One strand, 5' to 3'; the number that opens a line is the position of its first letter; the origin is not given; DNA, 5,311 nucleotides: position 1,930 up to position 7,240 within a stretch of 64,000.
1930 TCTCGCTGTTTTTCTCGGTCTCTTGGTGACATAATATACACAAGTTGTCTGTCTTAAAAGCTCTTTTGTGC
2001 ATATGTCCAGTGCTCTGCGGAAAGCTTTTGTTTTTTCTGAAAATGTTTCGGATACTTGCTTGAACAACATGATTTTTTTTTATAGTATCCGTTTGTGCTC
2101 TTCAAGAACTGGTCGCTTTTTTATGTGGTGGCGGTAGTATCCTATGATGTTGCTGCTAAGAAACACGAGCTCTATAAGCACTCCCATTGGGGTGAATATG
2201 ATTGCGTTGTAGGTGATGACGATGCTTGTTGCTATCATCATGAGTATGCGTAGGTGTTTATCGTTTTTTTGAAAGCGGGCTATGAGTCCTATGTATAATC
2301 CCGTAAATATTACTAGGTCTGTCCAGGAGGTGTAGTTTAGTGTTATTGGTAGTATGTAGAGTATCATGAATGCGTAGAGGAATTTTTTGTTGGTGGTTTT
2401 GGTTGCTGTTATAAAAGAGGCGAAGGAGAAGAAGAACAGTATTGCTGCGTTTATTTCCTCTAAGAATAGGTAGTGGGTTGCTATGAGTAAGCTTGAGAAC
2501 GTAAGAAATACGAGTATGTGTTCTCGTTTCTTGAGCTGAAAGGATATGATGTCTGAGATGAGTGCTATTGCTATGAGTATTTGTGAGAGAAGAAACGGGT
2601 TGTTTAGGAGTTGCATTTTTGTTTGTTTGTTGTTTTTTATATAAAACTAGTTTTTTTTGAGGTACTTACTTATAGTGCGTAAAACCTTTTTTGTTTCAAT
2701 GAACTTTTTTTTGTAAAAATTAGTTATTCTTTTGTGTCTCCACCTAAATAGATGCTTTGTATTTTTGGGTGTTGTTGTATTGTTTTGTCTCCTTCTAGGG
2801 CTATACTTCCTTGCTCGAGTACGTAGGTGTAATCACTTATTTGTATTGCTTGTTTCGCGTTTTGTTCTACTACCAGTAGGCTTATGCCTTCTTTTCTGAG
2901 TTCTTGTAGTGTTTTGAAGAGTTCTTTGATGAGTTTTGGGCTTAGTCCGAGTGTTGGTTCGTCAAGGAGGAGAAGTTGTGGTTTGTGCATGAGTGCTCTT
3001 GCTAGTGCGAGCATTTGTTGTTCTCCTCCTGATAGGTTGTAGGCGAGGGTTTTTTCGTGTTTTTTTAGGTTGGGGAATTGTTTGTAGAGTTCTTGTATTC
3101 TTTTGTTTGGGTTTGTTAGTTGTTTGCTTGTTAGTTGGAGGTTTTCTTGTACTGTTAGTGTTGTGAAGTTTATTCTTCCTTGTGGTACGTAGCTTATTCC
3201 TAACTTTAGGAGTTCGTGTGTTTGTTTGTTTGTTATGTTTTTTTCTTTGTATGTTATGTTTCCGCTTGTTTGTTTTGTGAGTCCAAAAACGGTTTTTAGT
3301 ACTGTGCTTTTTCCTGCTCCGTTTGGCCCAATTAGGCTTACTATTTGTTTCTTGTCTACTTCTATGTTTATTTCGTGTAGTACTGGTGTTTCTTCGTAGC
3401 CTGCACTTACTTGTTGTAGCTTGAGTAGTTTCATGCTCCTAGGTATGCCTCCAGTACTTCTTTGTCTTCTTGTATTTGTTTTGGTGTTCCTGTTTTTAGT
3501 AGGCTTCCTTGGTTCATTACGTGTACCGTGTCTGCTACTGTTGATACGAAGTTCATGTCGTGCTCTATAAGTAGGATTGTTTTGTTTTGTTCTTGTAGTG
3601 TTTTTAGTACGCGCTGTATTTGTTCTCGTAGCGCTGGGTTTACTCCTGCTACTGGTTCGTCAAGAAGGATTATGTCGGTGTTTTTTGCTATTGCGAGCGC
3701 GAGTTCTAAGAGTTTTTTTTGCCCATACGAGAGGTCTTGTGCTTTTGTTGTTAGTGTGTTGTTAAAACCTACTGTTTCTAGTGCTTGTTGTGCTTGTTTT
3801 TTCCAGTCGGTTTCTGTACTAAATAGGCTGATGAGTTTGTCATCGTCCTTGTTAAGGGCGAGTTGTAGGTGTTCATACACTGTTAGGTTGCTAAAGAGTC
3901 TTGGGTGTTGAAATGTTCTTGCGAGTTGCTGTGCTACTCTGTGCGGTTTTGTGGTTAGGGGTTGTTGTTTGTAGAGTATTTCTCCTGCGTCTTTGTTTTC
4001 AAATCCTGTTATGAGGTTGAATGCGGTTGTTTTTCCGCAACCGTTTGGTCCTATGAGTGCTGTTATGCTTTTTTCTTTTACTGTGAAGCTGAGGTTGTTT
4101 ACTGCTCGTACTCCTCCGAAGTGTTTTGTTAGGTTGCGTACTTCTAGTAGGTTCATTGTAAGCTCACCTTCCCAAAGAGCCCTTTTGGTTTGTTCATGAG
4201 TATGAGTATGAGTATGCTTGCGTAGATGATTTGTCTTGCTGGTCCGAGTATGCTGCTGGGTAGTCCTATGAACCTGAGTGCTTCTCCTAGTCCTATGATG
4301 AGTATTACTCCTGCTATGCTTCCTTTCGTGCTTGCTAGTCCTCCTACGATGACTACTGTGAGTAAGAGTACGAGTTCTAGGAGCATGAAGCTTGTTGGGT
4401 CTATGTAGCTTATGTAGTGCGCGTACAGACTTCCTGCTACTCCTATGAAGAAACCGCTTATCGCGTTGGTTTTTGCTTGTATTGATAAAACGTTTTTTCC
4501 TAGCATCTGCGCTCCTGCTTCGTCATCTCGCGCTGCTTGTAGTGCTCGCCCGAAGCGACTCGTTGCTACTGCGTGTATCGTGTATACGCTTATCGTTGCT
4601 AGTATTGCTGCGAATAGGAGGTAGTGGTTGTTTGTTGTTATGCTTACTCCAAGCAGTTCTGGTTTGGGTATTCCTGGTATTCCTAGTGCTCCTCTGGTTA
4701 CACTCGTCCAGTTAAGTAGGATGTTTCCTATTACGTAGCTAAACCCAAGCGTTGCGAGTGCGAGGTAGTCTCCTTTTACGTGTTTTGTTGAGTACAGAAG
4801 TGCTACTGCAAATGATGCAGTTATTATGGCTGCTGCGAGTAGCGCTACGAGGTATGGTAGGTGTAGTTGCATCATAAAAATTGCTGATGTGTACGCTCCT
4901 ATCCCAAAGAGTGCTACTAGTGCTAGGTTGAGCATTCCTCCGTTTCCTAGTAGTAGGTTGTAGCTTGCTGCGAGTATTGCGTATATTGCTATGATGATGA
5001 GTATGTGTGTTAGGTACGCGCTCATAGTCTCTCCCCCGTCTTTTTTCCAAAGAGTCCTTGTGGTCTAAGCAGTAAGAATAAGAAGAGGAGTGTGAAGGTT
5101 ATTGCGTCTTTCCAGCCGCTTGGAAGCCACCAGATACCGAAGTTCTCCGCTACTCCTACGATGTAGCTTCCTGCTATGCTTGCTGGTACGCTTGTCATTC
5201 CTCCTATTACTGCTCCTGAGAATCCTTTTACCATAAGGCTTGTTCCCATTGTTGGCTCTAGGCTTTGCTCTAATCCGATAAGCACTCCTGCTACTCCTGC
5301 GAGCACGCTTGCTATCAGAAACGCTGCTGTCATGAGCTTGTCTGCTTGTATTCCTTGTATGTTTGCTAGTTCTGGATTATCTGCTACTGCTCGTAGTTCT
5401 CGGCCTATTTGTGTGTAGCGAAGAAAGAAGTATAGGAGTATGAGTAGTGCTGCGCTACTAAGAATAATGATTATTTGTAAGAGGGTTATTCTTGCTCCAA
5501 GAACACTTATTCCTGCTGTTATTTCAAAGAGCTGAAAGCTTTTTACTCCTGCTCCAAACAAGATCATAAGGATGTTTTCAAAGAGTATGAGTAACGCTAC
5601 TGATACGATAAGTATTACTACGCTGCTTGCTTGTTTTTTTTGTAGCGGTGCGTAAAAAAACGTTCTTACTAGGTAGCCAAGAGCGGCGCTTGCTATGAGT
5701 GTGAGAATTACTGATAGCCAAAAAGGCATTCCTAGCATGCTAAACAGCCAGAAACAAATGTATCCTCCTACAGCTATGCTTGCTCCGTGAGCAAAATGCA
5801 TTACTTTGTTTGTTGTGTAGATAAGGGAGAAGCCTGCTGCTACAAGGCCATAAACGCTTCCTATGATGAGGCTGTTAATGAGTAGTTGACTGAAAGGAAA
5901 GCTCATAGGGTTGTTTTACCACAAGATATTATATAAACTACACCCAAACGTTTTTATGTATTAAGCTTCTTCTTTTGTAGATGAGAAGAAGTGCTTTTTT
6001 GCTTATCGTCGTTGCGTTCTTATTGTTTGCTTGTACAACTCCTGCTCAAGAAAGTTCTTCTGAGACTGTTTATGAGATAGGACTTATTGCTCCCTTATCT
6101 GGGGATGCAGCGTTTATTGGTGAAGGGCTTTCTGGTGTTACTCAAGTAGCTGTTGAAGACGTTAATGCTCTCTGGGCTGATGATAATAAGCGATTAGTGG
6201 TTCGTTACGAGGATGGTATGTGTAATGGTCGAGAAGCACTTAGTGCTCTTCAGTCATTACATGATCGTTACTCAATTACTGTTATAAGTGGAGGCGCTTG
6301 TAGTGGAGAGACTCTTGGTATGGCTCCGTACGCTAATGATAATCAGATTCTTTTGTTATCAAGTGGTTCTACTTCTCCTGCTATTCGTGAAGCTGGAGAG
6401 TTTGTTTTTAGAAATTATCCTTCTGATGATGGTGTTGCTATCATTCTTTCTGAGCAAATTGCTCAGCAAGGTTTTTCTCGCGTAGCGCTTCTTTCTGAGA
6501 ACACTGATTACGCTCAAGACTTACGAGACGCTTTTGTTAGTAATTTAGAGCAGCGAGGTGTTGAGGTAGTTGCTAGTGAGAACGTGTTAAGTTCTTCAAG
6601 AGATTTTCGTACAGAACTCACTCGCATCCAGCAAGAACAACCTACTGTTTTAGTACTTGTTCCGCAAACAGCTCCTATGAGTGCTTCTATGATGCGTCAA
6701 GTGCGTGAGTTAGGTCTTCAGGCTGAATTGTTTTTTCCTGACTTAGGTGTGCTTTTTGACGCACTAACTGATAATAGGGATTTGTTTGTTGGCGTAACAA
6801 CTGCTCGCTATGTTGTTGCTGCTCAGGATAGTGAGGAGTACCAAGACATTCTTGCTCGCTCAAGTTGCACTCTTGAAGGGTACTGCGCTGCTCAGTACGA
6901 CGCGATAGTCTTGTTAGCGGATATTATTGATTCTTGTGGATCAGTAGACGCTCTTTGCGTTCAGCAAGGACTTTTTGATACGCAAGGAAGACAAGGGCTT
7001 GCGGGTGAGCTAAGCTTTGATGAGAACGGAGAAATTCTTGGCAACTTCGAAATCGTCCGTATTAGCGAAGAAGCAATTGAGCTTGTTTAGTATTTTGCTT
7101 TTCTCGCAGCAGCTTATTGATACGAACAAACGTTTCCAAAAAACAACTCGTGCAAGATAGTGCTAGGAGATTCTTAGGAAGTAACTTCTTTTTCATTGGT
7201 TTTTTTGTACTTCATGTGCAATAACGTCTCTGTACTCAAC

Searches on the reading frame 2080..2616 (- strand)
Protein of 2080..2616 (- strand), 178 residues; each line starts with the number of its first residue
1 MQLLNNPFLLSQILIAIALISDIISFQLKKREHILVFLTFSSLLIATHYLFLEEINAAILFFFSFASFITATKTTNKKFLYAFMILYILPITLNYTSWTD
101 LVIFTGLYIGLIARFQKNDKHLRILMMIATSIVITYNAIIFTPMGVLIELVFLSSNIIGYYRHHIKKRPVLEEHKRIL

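Call 74: search_protein_families(library=pfam, proteins=[window:2080-2616:-], max_evalue=0.001)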
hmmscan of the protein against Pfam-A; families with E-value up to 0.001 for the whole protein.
window:2080-2616:- (178 aa): 1 family
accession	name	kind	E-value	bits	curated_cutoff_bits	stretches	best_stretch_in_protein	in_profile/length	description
PF10688.14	Imp-YgjV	-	4e-32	111.7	23.5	1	10-164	2-156/159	Bacterial inner membrane protein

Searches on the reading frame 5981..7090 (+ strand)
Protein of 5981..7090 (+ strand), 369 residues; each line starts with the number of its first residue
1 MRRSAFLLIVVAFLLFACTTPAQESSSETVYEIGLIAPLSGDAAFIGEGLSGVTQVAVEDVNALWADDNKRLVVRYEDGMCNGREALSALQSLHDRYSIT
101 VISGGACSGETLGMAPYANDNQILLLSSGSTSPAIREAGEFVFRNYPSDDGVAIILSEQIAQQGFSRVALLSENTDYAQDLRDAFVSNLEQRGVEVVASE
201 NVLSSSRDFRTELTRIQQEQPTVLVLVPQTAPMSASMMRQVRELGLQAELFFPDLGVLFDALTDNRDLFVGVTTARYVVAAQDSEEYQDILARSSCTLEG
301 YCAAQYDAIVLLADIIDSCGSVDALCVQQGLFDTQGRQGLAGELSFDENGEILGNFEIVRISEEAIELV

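Call 95: search_protein_families(library=pfam, proteins=[window:5981-7090:+], max_evalue=0.0001)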
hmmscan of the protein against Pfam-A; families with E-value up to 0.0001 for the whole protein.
window:5981-7090:+ (369 aa): 2 families
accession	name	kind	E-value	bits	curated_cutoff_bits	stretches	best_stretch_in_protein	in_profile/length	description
PF13458.12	Peripla_BP_6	-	5.4e-33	115.5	31.7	1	32-362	3-339/343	Periplasmic binding protein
PF01094.35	ANF_receptor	-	2e-31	109.8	25.4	1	54-361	6-350/353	Receptor family ligand binding region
